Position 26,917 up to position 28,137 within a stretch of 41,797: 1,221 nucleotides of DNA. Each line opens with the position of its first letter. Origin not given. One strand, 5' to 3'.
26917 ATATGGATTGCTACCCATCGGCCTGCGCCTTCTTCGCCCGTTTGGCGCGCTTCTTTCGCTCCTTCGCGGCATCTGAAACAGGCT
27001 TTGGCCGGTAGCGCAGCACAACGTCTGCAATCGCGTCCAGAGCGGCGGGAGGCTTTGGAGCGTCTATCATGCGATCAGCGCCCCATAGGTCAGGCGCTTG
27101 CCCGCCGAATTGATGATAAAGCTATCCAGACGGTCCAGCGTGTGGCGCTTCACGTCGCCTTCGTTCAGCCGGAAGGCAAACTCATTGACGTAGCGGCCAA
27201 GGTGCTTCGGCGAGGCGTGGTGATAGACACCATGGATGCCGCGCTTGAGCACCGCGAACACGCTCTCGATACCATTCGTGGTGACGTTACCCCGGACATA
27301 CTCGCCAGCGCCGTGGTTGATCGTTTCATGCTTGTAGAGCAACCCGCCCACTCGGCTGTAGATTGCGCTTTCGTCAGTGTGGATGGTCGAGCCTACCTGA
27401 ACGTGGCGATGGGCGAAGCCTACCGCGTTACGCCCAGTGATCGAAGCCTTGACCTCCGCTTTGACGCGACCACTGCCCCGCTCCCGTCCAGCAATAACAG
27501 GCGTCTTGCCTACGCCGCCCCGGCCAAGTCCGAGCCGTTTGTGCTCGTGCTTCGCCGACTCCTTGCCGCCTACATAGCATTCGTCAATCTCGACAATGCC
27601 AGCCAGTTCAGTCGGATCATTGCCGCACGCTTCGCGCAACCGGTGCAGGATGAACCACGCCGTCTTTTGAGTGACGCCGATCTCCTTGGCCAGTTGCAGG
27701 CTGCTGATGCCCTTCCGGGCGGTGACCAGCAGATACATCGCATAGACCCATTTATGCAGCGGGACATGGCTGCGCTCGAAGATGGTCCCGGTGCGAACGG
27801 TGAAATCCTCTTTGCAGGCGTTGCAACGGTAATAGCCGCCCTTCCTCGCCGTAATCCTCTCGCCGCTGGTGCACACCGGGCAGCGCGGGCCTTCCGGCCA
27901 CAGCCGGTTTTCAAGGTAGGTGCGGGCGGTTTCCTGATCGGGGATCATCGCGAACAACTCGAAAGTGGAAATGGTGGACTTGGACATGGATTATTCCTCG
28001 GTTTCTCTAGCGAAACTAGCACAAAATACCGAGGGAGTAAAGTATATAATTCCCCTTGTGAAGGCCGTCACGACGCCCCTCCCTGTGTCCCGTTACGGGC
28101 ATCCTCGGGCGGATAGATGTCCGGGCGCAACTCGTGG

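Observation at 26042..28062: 2,005-bp IS1595-family 'transporter' element with a PAPS-reductase-like passenger, complete with inverted repeats and an 8-bp target duplication, inside a phage genome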

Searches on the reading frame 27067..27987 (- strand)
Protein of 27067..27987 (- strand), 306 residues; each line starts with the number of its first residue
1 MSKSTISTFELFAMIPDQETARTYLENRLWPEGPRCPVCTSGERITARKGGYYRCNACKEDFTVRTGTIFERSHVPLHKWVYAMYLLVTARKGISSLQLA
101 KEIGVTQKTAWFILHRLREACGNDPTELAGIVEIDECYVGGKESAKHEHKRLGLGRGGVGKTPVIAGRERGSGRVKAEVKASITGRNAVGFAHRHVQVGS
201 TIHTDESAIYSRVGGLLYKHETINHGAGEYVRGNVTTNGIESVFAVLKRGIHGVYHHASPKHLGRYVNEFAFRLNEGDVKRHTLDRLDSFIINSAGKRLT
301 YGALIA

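Call 4: search_protein_families(library=pfam, proteins=[window:27067-27987:-], max_evalue=0.01)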
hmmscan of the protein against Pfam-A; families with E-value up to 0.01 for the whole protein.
window:27067-27987:- (306 aa): 2 families
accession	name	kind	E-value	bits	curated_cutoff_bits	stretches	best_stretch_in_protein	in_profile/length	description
PF12762.13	DDE_Tnp_IS1595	-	3.2e-42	144.5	27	1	128-275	2-153/153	ISXO2-like transposase domain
PF12760.12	Zn_ribbon_IS1595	-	2.6e-10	40.5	25.4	1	16-59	1-44/46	Transposase zinc-ribbon domain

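Call 5: search_protein_families(library=ncbifam, proteins=[window:27067-27987:-], max_evalue=0.01)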
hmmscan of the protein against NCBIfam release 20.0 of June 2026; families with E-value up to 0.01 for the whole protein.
window:27067-27987:- (306 aa): 1 family
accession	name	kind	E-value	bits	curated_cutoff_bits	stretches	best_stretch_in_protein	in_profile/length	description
NF033547.1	transpos_IS1595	equivalog_domain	2.5e-58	197.5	75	1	72-275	1-213/215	IS1595 family transposase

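Call 11: find_encoding_contigs(protein=window:27067-27987:-, flank=10000, max_places=10)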
Protein window:27067-27987:- (306 aa): 1 contig read that carries it; 1 place shown.
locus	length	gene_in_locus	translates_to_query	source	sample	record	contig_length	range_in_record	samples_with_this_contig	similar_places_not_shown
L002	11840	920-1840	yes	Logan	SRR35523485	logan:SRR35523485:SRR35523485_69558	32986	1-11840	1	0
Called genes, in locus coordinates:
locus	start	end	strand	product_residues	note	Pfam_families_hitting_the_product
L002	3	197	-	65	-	?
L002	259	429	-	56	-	-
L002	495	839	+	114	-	PF15943:YdaS_toxin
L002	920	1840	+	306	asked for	PF12760:Zn_ribbon_IS1595, PF12762:DDE_Tnp_IS1595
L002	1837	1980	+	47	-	-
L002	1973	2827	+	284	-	-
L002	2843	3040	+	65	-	-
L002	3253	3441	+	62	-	-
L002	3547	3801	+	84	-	PF10073:GapR_DNA-bd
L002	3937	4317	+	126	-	PF06356:DUF1064 (weak)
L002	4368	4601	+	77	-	PF08299:Bac_DnaA_C (weak)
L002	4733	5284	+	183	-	PF18741:MTES_1575, PF04480:DUF559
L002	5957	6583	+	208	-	-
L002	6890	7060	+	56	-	-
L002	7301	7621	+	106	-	-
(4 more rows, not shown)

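Call 12: find_homologous_proteins(query=window:27067-27987:-, max_evalue=1e-20)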
Query window:27067-27987:- (306 aa): 7996 proteins with E <= 1e-20 among 8000 candidates; the best 120 are listed.
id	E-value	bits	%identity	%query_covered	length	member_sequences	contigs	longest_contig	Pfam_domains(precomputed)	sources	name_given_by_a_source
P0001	2.4e-205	699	100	100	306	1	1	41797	PF12760.13,PF12762.14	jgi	jgi:transposase-like protein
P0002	3.6e-188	643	91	100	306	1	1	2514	PF12760.13,PF12762.14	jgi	jgi:transposase-like protein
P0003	3.5e-179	613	91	96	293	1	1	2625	PF12760.13,PF12762.14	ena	-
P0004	2.3e-168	578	83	100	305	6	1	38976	PF12760.13,PF12762.14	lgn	-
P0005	1.3e-167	575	82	100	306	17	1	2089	PF12760.13,PF12762.14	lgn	-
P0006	8.3e-167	572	82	100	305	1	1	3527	PF12760.13,PF12762.14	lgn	-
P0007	1.3e-166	572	82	100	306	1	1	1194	PF12760.13,PF12762.14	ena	-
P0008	5.0e-166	570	81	100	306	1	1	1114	PF12760.13,PF12762.14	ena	-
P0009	9.7e-166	569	82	100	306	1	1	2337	PF12760.13,PF12762.14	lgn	-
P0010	1.0e-165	569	82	100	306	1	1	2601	PF12760.13,PF12762.14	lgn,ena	-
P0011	7.0e-165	566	81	100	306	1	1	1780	PF12760.13,PF12762.14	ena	-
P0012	1.9e-164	565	81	100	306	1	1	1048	PF12760.13,PF12762.14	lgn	-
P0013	5.0e-164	563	80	100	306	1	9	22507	PF12760.13,PF12762.14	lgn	-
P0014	1.1e-163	562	81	100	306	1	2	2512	PF12760.13,PF12762.14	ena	-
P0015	1.3e-163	562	80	100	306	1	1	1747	PF12760.13,PF12762.14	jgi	-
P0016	2.1e-163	561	80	100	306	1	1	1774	PF12760.13,PF12762.14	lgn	-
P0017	4.3e-163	560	80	100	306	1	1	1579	PF12760.13,PF12762.14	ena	-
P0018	5.0e-163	560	79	100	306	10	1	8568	PF12760.13,PF12762.14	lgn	-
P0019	5.3e-163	560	80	100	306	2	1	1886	PF12760.13,PF12762.14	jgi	jgi:transposase-like protein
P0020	1.7e-162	558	80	100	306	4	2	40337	PF12760.13,PF12762.14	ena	-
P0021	2.0e-162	558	80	100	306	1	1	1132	PF12760.13,PF12762.14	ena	-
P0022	2.5e-162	558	81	100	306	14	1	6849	PF12760.13,PF12762.14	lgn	-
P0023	6.9e-162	556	80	100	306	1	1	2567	PF12760.13,PF12762.14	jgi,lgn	-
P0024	7.3e-162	556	80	100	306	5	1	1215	PF12760.13,PF12762.14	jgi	jgi:transposase-like protein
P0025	8.5e-162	556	79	100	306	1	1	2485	PF12760.13,PF12762.14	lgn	-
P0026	3.7e-161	554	78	100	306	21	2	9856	PF12760.13,PF12762.14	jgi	jgi:transposase-like protein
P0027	3.7e-161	554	79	100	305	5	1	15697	PF12760.13,PF12762.14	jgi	jgi:transposase-like protein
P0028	3.7e-161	554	79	100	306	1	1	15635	PF12760.13,PF12762.14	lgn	-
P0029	4.3e-161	554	79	100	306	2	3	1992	PF12760.13,PF12762.14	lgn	-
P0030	5.7e-161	553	79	100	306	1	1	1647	PF12760.13,PF12762.14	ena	-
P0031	7.0e-161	553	79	100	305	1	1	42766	PF12760.13,PF12762.14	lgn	-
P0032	9.3e-161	553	80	100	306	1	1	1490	PF12760.13,PF12762.14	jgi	jgi:transposase-like protein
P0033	1.3e-160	552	79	100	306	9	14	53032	PF12760.13,PF12762.14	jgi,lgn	jgi:transposase-like protein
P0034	1.6e-160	552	79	100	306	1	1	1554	PF12760.13,PF12762.14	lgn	-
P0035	1.6e-160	552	79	100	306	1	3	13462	PF12760.13,PF12762.14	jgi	-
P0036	2.7e-160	551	78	100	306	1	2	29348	PF12760.13,PF12762.14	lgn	-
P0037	4.3e-160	550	79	100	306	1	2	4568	PF12760.13,PF12762.14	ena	-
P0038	4.5e-160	550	79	100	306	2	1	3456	PF12760.13,PF12762.14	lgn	-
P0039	7.1e-160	550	78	100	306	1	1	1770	PF12760.13,PF12762.14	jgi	-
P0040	7.4e-160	550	80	100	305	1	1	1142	PF12760.13,PF12762.14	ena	-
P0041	7.8e-160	550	79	100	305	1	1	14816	PF12760.13,PF12762.14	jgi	jgi:transposase-like protein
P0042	7.8e-160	550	80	100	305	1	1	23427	PF12760.13,PF12762.14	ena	-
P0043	1.1e-159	549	78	100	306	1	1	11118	PF12760.13,PF12762.14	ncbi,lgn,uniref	ncbi:IS1595 family transposase [Novosphingobium sp.]|uniref:IS1595 family transposase n=1 Tax=Novosp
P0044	1.4e-159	549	80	100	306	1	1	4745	PF12760.13,PF12762.14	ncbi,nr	ncbi:MAG: IS1595 family transposase [bacterium]|nr:IS1595 family transposase [bacterium]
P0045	1.9e-159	548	78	100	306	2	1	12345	PF12760.13,PF12762.14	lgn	-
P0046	2.0e-159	548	78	100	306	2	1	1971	PF12760.13,PF12762.14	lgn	-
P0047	2.0e-159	548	79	100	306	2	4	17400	PF12760.13,PF12762.14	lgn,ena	-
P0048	2.1e-159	548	79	100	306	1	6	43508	PF12760.13,PF12762.14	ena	-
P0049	2.2e-159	548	79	100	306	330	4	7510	PF12760.13,PF12762.14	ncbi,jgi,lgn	jgi:transposase-like protein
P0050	2.2e-159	548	78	100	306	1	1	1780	PF12760.13,PF12762.14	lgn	-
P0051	2.4e-159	548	79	100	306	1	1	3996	PF12760.13,PF12762.14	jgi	jgi:transposase-like protein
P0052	2.9e-159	548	78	100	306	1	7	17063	PF12760.13,PF12762.14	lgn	-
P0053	4.4e-159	547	79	100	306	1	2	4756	PF12760.13,PF12762.14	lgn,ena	-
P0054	4.4e-159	547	78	100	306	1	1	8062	PF12760.13,PF12762.14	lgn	-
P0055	4.8e-159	547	77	100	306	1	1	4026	PF12760.13,PF12762.14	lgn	-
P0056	5.6e-159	547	78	100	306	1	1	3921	PF12760.13,PF12762.14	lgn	-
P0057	1.0e-158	546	79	100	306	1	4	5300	PF12760.13,PF12762.14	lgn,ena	-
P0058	1.3e-158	546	78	100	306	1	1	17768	PF12760.13,PF12762.14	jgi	-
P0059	1.4e-158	545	78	100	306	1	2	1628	PF12760.13,PF12762.14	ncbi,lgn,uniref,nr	ncbi:IS1595 family transposase [Sphingopyxis indica]|uniref:Transposase zinc-ribbon domain-containin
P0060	1.7e-158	545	78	100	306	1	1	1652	PF12760.13,PF12762.14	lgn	-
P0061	2.0e-158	545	79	100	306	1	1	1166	PF12760.13,PF12762.14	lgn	-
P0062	2.7e-158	544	78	100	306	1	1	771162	PF12760.13,PF12762.14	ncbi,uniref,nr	ncbi:IS1595 family transposase [Altererythrobacter marinus]|uniref:IS1595 family transposase n=1 Tax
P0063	2.7e-158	544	78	100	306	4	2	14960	PF12760.13,PF12762.14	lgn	-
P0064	2.8e-158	544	77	100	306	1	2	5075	PF12760.13,PF12762.14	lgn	-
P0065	3.2e-158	544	78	100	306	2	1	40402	PF12760.13,PF12762.14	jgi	jgi:transposase-like protein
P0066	5.2e-158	544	78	100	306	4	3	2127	PF12760.13,PF12762.14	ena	-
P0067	6.3e-158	543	77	100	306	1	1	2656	PF12760.13,PF12762.14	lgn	-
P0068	6.7e-158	543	78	100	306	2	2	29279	PF12760.13,PF12762.14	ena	-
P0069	6.8e-158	543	78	100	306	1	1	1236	PF12760.13,PF12762.14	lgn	-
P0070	1.1e-157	542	77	100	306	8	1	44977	PF12760.13,PF12762.14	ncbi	-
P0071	1.3e-157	542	77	100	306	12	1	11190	PF12760.13,PF12762.14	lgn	-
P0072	1.6e-157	542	76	100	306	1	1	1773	PF12760.13,PF12762.14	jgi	jgi:transposase-like protein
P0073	1.8e-157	542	77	100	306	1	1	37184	PF12760.13,PF12762.14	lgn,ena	-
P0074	1.9e-157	542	78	100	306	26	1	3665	PF12760.13,PF12762.14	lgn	-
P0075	2.2e-157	542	78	100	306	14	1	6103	PF12760.13,PF12762.14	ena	-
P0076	2.2e-157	541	78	100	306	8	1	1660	PF12760.13,PF12762.14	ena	-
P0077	2.3e-157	541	78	100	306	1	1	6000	PF12760.13,PF12762.14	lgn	-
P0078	4.4e-157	541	78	100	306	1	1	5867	PF12760.13,PF12762.14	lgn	-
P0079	4.6e-157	540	78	100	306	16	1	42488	PF12760.13,PF12762.14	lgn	-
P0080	6.7e-157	540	78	100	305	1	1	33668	PF12760.13,PF12762.14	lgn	-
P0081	6.8e-157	540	79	100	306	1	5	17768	PF12760.13,PF12762.14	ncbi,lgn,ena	-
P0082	8.2e-157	540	77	100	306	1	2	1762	PF12760.13,PF12762.14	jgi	-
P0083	9.5e-157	539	77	100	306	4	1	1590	PF12760.13,PF12762.14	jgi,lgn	jgi:transposase-like protein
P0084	1.5e-156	539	78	100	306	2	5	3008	PF12760.13,PF12762.14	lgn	-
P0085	1.7e-156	539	76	100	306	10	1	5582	PF12760.13,PF12762.14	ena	-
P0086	2.0e-156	538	77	100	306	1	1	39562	PF12760.13,PF12762.14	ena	-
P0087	2.0e-156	538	77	100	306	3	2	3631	PF12760.13,PF12762.14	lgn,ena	-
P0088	2.7e-156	538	75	100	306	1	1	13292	PF12760.13,PF12762.14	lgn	-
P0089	2.8e-156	538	76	100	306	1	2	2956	PF12760.13,PF12762.14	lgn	-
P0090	4.4e-156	537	77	100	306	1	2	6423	PF12760.13,PF12762.14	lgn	-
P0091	9.3e-156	536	75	100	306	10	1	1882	PF12760.13,PF12762.14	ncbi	-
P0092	1.2e-155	536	77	100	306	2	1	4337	PF12760.13,PF12762.14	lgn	-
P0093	1.7e-155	535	75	100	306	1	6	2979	PF12760.13,PF12762.14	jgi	jgi:transposase-like protein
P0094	2.1e-155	535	78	100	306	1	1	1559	PF12760.13,PF12762.14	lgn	-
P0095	3.0e-155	535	75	100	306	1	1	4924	PF12760.13,PF12762.14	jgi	jgi:transposase-like protein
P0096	3.5e-155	534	76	100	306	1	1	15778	PF12760.13,PF12762.14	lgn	-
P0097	3.6e-155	534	78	100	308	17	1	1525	PF12760.13,PF12762.14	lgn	-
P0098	3.6e-155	534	78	100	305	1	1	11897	PF12760.13,PF12762.14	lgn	-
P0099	3.8e-155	534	77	100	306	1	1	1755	PF12760.13,PF12762.14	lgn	-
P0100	6.3e-155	533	78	100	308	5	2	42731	PF12760.13,PF12762.14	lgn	-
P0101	6.5e-155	533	78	100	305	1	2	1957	PF12760.13,PF12762.14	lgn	-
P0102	1.1e-154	533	76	100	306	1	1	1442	PF12760.13,PF12762.14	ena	-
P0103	1.2e-154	533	75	100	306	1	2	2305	PF12760.13,PF12762.14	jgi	jgi:transposase-like protein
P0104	1.3e-154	532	75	100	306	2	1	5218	PF12760.13,PF12762.14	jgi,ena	-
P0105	1.3e-154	532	77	100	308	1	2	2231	PF12760.13,PF12762.14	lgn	-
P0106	1.4e-154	532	78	100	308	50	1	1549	PF12760.13,PF12762.14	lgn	-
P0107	1.4e-154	532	76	100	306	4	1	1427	PF12760.13,PF12762.14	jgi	jgi:transposase-like protein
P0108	2.0e-154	532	75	100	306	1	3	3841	PF12760.13,PF12762.14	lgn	-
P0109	2.1e-154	532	77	100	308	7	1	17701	PF12760.13,PF12762.14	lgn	-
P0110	2.4e-154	532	75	100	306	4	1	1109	PF12760.13,PF12762.14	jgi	jgi:transposase-like protein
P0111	5.2e-154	530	76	100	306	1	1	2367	PF12760.13,PF12762.14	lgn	-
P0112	6.6e-154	530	75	100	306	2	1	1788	PF12760.13,PF12762.14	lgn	-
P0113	6.8e-154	530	76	100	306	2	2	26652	PF12760.13,PF12762.14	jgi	-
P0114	1.8e-153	529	75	100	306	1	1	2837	PF12760.13,PF12762.14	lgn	-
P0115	1.9e-153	529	75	100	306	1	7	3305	PF12760.13,PF12762.14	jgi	jgi:transposase-like protein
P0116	1.0e-152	526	75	100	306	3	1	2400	PF12760.13,PF12762.14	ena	-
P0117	1.2e-152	526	75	100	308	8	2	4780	PF12760.13,PF12762.14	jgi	jgi:transposase-like protein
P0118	1.4e-152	526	74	100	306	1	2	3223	PF12760.13,PF12762.14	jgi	jgi:transposase-like protein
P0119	1.9e-152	525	78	100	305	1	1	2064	PF12760.13,PF12762.14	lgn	-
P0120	2.0e-152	525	74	100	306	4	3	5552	PF12760.13,PF12762.14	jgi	jgi:transposase-like protein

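Call 15: find_related_loci(query=window:27067-27987:-, collection=viral_contigs, flank=6000)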
Query window:27067-27987:- (306 aa) in viral_contigs; peptide patterns used: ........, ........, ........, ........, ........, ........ (x = any residue, [..] = any of these).
120 stretches matched a pattern; 113 encode a relative of the query (tblastn E <= 1e-3); the best 80 are kept; 80 distinct loci.
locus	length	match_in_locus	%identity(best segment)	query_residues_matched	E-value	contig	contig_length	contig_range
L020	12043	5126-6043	83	1-306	2e-174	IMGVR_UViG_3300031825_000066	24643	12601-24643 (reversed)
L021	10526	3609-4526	80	1-306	2e-167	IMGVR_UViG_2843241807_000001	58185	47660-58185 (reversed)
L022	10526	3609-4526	80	1-306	2e-167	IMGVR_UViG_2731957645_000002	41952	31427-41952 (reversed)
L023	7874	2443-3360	80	1-306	7e-167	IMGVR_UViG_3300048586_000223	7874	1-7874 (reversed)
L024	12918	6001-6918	77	1-306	5e-161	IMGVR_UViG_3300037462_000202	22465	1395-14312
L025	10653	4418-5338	78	1-305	3e-160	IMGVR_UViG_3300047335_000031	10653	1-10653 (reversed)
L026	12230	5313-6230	76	1-306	5e-159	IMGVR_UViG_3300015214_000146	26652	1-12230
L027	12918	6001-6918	75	1-306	7e-157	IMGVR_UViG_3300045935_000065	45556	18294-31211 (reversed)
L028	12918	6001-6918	75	1-306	2e-155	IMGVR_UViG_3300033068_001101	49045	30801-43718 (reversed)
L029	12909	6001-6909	75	1-304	2e-153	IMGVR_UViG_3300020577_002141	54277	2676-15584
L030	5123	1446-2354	74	1-304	9e-156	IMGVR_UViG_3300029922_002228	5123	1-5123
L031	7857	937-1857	75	1-306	6e-153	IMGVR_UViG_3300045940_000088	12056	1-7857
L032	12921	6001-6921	74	1-306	4e-153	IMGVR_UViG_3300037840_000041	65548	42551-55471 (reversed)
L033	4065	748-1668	74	1-306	3e-157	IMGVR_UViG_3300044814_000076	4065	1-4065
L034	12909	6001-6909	75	1-304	2e-152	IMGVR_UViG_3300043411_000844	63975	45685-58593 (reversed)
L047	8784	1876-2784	71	1-304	4e-146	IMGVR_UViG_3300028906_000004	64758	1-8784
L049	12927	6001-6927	71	1-306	7e-144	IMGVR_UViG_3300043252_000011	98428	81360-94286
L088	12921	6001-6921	65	1-306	1e-129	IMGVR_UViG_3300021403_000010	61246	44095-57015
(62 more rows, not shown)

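Call 69: list_cluster_members(proteins=[P0049, P0043, P0062, P0070, P0091, P0081])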
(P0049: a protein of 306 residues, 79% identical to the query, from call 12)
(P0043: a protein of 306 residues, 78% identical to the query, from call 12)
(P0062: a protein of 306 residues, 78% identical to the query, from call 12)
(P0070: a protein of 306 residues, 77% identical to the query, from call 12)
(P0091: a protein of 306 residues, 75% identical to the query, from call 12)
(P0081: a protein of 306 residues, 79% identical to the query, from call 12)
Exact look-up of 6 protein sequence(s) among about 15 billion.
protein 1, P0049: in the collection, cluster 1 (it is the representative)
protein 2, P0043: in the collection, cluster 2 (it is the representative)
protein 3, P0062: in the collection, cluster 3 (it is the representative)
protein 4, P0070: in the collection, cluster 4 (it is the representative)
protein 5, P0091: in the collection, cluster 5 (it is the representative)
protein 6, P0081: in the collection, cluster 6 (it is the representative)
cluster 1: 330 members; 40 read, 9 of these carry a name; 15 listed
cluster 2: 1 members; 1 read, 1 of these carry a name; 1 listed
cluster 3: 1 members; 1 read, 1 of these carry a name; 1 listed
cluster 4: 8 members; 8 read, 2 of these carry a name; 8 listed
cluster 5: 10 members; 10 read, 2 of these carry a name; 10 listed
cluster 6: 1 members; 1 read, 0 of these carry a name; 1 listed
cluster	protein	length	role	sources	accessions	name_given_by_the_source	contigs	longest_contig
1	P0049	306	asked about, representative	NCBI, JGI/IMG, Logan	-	transposase-like protein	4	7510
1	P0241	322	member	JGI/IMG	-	transposase-like protein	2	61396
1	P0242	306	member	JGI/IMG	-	transposase-like protein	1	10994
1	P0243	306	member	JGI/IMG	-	transposase-like protein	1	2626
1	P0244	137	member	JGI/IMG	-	transposase-like protein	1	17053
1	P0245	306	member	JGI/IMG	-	transposase-like protein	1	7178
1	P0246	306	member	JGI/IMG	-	transposase-like protein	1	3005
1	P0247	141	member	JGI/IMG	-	transposase-like protein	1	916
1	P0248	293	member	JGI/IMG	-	transposase-like protein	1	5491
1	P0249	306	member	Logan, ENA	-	-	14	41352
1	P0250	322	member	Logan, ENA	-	-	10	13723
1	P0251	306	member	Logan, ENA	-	-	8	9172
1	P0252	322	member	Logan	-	-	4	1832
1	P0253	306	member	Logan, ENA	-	-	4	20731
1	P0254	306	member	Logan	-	-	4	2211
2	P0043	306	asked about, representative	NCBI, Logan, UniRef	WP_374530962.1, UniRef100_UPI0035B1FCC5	IS1595 family transposase [Novosphingobium sp.] | IS1595 family transposase n=1 Tax=Novosphingobium sp. TaxID=1874826 RepID=UPI0035B1FCC5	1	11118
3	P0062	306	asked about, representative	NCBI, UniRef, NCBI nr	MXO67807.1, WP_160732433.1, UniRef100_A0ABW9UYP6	IS1595 family transposase [Altererythrobacter marinus] | IS1595 family transposase n=1 Tax=Pelagerythrobacter marinus TaxID=538382 ... | IS1595 family transposase [Pelagerythrobacter marinus]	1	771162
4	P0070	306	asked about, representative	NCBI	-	-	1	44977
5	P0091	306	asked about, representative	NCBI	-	-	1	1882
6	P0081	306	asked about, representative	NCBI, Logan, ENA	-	-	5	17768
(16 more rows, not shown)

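Call 70: search_dna_similar(query=window:27067-27987:-, collection=plasmids, mode=protein, max_rows=25)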
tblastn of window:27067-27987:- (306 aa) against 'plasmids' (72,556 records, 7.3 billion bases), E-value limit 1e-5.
Records with a match: 403; places in all: 594; records where one place covers at least 80% of the query: 295.
Best place of each record, by identity: <60% 403.
By first word of the organism name: Sinorhizobium 44; Pseudosulfitobacter 30; Xanthomonas 23; Rhizobium 20; Ralstonia 18; Aeromonas 17; Mesorhizobium 15; Chondrinema 11; Haloarcula 10; Agrobacterium 9; and 98 more.
By predicted mobility (MOB-suite, as given by PLSDB): non-mobilizable 219; conjugative 127; mobilizable 57.
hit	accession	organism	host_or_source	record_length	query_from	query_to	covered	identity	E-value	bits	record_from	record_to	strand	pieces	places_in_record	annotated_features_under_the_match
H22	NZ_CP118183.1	Entomospira culicis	Culex pipiens,cell culture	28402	7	305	98%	43.8%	5e-63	222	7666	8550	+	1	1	IS1595 family transposase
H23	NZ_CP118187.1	Entomospira culicis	Culex pipiens,cell culture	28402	7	305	98%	43.8%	5e-63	222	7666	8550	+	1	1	IS1595 family transposase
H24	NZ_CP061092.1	Roseomonas marmotae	Marmota himalayana,pure culture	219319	17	301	93%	41.4%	3e-54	197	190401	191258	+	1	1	IS1595 family transposase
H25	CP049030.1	Rhodobacteraceae bacterium SC52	Apostichopus japonicus,pure ...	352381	5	265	85%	44.3%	3e-51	188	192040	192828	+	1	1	none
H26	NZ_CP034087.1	Methylocystis rosea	cell culture,groundwater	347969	7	306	98%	38.2%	3e-50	185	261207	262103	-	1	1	IS1595 family transposase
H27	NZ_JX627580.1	Methylobacterium oryzae CBMB20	-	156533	18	301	93%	38.7%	1e-53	195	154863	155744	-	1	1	IS1595 family transposase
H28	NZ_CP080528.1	Mesorhizobium sp. AR07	Oxytropis sp.,Cell culture,root nodule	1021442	17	301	93%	38.5%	2e-46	174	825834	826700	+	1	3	record has no annotation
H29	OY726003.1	Phocaeicola massiliensis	-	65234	3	273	89%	40.4%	8e-52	190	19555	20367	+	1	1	record has no annotation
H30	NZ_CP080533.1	Mesorhizobium sp. AR02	Oxytropis sp.,Cell culture,root nodule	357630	13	301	79%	44.2%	4e-28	197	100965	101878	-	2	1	none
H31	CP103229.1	Bacteroides faecis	Homo sapiens,cell culture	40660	7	306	98%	35.2%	3e-46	174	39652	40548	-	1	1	IS1595 family transposase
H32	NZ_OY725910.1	Bacteroides finegoldii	-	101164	7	273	87%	37.2%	2e-44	168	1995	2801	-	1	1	none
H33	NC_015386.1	Treponema succinifaciens DSM 2489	colon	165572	6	277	89%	36.5%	2e-43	165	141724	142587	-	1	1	IS1595 family transposase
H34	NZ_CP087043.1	Pseudosulfitobacter pseudonitzschiae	Mediolabrus comicus,The surface ...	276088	5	301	97%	32.7%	7e-46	172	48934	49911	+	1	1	IS1595 family transposase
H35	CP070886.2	Pseudosulfitobacter pseudonitzschiae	Skeletonema costatum,The surface ...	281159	5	301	97%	32.7%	7e-46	172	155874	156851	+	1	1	IS1595 family transposase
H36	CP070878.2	Pseudosulfitobacter pseudonitzschiae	Skeletonema costatum,The surface ...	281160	5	301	97%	32.7%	7e-46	172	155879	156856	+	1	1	IS1595 family transposase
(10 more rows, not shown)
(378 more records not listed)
